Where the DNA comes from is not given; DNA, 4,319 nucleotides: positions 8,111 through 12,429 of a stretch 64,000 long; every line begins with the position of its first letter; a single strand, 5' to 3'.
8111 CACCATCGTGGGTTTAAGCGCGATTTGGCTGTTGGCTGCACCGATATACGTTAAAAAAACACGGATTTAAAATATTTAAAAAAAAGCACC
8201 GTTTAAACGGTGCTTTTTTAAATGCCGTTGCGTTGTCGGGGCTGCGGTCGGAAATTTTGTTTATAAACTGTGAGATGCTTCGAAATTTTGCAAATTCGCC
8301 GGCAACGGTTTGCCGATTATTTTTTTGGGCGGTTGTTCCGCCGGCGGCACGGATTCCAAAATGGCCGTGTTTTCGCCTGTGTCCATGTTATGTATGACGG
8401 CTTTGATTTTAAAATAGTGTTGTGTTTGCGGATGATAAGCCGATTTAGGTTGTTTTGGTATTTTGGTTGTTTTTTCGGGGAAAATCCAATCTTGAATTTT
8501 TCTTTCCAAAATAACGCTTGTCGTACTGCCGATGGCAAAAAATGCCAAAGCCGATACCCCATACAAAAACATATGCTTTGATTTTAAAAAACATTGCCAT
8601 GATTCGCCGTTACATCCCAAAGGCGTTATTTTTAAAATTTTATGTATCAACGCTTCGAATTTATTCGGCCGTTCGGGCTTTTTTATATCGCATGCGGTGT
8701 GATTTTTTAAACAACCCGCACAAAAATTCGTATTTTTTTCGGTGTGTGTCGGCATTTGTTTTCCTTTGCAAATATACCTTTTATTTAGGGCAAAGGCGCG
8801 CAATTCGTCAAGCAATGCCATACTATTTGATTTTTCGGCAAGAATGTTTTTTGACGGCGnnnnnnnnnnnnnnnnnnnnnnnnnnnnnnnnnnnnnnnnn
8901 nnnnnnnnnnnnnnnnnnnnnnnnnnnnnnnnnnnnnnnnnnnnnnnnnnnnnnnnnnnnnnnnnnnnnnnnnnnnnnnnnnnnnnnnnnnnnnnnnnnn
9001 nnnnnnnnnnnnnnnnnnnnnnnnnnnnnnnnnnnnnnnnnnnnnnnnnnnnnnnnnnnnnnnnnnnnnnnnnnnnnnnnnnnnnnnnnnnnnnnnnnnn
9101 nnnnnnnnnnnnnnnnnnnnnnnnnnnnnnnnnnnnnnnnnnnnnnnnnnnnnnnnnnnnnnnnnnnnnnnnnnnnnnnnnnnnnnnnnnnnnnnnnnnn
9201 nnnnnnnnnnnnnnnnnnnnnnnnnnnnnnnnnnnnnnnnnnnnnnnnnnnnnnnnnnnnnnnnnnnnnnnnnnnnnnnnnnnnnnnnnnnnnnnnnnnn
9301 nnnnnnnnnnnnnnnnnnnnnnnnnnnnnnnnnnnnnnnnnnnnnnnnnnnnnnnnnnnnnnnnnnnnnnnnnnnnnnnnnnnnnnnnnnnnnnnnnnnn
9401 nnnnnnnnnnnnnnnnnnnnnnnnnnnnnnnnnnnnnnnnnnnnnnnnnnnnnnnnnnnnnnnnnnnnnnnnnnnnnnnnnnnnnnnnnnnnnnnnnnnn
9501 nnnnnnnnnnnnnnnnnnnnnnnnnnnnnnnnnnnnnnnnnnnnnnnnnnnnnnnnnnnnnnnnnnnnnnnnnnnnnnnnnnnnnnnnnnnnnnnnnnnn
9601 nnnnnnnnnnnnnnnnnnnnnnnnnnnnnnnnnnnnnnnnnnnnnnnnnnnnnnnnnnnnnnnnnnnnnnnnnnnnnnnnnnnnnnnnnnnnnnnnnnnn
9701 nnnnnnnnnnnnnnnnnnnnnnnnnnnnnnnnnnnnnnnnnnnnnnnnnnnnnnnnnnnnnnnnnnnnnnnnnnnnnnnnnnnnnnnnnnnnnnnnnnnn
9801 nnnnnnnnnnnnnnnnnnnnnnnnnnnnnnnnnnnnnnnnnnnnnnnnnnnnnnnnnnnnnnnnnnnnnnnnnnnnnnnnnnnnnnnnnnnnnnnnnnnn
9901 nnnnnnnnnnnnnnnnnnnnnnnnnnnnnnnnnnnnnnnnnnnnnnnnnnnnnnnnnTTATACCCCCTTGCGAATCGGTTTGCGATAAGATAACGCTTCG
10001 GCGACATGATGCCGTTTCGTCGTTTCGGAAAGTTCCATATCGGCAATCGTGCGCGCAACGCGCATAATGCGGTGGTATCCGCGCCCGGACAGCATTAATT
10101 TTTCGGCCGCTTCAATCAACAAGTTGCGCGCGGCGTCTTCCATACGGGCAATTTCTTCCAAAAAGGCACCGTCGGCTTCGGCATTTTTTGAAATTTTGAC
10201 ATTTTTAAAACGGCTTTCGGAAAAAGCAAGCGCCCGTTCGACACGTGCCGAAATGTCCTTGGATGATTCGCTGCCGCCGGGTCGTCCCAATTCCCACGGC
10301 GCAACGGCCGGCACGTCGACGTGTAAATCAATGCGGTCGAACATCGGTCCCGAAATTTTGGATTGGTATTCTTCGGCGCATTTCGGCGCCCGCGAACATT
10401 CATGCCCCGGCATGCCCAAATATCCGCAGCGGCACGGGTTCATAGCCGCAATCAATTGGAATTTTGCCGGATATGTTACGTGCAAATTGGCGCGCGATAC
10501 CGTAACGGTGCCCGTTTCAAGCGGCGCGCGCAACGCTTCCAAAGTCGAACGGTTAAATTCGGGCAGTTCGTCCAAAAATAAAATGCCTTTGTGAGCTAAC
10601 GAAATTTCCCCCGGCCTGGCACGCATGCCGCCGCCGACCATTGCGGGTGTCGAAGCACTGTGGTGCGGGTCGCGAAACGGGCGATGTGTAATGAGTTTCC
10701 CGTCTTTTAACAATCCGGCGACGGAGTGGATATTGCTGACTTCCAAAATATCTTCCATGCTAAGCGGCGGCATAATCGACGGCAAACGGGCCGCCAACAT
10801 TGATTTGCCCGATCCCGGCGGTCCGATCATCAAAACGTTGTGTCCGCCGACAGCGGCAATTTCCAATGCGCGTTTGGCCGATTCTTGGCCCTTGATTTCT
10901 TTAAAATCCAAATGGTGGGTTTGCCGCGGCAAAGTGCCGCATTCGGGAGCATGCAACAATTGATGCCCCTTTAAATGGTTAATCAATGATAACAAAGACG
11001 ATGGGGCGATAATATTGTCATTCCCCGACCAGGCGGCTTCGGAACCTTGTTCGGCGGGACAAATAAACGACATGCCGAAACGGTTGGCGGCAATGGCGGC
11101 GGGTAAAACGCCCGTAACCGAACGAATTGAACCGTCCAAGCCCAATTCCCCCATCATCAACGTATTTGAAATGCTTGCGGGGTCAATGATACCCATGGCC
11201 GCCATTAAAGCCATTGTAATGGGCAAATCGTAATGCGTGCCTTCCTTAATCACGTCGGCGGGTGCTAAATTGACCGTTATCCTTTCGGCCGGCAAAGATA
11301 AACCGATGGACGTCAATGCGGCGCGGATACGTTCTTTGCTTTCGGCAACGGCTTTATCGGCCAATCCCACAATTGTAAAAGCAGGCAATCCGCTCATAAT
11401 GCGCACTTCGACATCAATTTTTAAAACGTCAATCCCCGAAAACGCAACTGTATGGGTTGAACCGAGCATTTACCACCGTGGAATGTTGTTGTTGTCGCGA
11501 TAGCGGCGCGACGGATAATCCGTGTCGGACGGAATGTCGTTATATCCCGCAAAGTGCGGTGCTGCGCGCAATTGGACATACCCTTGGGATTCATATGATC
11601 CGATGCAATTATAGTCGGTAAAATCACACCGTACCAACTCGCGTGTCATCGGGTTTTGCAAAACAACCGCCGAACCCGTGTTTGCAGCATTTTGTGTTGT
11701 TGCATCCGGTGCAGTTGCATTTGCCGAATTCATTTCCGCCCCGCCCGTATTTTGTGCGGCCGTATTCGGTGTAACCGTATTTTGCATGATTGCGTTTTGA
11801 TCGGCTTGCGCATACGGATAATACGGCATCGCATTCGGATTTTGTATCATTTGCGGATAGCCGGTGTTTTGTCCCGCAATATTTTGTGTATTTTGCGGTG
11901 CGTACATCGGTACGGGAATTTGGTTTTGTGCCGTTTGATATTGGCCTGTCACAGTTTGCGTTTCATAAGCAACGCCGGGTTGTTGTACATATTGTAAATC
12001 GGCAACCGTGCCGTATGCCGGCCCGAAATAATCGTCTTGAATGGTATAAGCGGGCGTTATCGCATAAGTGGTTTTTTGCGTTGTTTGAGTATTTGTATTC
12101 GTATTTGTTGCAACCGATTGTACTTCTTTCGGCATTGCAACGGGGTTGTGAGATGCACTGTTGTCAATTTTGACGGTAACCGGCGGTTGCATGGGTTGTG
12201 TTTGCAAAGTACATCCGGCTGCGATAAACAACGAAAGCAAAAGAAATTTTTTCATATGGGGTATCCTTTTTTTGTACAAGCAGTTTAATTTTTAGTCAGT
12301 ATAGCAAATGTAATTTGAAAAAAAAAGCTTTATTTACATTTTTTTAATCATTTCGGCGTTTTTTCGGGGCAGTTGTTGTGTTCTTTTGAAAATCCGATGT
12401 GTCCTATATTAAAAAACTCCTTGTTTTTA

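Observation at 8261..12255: Leftward four-gene operon: Q/N-rich lipoprotein - ComM - PAS sensor without a kinase - Cys-cluster membrane protein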

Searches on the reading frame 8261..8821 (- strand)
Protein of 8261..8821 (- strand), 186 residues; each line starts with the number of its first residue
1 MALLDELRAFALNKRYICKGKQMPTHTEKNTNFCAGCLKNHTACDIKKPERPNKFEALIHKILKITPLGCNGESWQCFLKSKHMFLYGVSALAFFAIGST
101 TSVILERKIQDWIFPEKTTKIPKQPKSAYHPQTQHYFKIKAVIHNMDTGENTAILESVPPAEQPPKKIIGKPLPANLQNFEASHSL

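Call 3: search_protein_families(library=pfam, proteins=[window:8261-8821:-], max_evalue=1)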
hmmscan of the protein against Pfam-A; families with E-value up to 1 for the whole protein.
window:8261-8821:- (186 aa): 2 families
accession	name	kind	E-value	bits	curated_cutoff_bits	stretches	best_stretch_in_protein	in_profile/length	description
PF10544.15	T5orf172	-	0.0027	18.6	20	0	95-145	16-65/101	T5orf172 domain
PF18892.5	DUF5651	-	0.054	13.8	27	0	53-79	4-30/53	Family of unknown function (DUF5651)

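Call 4: search_protein_families(library=ncbifam, proteins=[window:8261-8821:-], max_evalue=1)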
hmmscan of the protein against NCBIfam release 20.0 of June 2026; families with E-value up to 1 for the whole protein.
window:8261-8821:- (186 aa): 0 families

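Call 72: search_protein_families(library=padloc, proteins=[window:8261-8755:-], max_evalue=0.01)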
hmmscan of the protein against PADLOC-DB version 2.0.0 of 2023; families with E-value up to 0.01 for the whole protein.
window:8261-8755:- (164 aa): 0 families

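Call 94: search_protein_families(library=phrogs, proteins=[window:8261-8755:-], max_evalue=0.01)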
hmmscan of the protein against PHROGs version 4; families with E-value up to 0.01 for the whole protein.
window:8261-8755:- (164 aa): 0 families

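Call 95: find_related_loci(query=window:8261-8755:-, collection=viral_contigs, flank=3000)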
Query window:8261-8755:- (164 aa) in viral_contigs; peptide patterns used: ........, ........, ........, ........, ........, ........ (x = any residue, [..] = any of these).
2 stretches matched a pattern, but none encodes a relative of the query by tblastn (E <= 1e-3).

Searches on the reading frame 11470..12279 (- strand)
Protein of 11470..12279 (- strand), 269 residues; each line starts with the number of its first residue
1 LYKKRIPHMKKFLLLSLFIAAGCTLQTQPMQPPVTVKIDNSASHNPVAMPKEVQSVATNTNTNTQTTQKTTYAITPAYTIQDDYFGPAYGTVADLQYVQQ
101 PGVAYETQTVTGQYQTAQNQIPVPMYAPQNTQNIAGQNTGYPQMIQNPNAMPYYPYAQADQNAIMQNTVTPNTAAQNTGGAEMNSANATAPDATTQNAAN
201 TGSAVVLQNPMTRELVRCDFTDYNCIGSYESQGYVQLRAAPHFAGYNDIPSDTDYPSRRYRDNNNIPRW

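Call 3: search_protein_families(library=pfam, proteins=[window:11470-12279:-], max_evalue=1)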
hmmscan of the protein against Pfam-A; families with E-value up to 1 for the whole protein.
window:11470-12279:- (269 aa): 0 families

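Call 4: search_protein_families(library=ncbifam, proteins=[window:11470-12279:-], max_evalue=1)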
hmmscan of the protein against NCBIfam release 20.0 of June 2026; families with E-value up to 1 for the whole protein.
window:11470-12279:- (269 aa): 0 families

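Call 26: find_homologous_proteins(query=A2, max_evalue=0.001)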
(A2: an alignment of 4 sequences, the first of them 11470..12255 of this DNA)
Query A2 (4 sequences) (261 aa, profile of the alignment): 40 proteins with E <= 0.001 among 2605 candidates.
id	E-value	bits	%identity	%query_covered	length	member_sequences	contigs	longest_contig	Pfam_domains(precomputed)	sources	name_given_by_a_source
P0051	2.9e-118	413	37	25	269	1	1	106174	-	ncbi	-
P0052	7.7e-80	287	94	100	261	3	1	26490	-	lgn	-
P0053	4.3e-73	265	33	39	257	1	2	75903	-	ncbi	-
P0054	5.0e-69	251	36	27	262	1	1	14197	-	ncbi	-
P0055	1.2e-63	233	83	100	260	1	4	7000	-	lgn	-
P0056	1.2e-45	175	72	100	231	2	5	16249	-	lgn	-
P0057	1.6e-45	174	34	31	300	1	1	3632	-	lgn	-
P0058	3.7e-45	173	33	31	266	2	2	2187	-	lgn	-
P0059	1.2e-41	161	28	100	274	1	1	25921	-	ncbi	-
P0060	4.0e-40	156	29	69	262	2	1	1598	-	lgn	-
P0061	4.4e-39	153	33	31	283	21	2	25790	-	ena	-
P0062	1.1e-37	148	35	31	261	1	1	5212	-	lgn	-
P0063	1.7e-36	144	28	100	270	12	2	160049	-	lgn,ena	-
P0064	4.2e-36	143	59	100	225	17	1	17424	-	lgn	-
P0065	7.7e-36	142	61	74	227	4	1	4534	-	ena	-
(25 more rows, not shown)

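Call 72: search_protein_families(library=padloc, proteins=[window:11470-12255:-], max_evalue=0.01)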
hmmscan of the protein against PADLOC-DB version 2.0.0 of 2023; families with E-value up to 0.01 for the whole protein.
window:11470-12255:- (261 aa): 0 families

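Call 75: predict_structure(alignment_id=A6)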
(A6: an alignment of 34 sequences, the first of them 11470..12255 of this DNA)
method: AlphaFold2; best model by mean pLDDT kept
length: 261 residues; sequences in the alignment: 34
mean_pLDDT: 50.4   pTM: 0.24
mean pLDDT of the five models: 50.4, 46.5, 45.8, 43.7, 41.7
residues with pLDDT >= 90: 22; 70-90: 13; 50-70: 48; < 50: 178
segments of 3 or more residues with pLDDT < 50: 27-79, 81-192, 233-240
pLDDT, mean of each block of 10 residues (from residue 1): 59 56 51 43 41 39 39 42 43 40 40 43 36 40 41 40 41 40 39 71 91 90 89 48 54 53 48
secondary structure, 60 per line:
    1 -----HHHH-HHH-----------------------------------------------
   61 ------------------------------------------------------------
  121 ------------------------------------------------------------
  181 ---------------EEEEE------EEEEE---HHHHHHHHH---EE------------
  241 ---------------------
elements in order: H6-9 E196-200 E207-211 H215-223

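Call 94: search_protein_families(library=phrogs, proteins=[window:11470-12255:-], max_evalue=0.01)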
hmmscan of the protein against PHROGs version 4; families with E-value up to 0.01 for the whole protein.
window:11470-12255:- (261 aa): 0 families
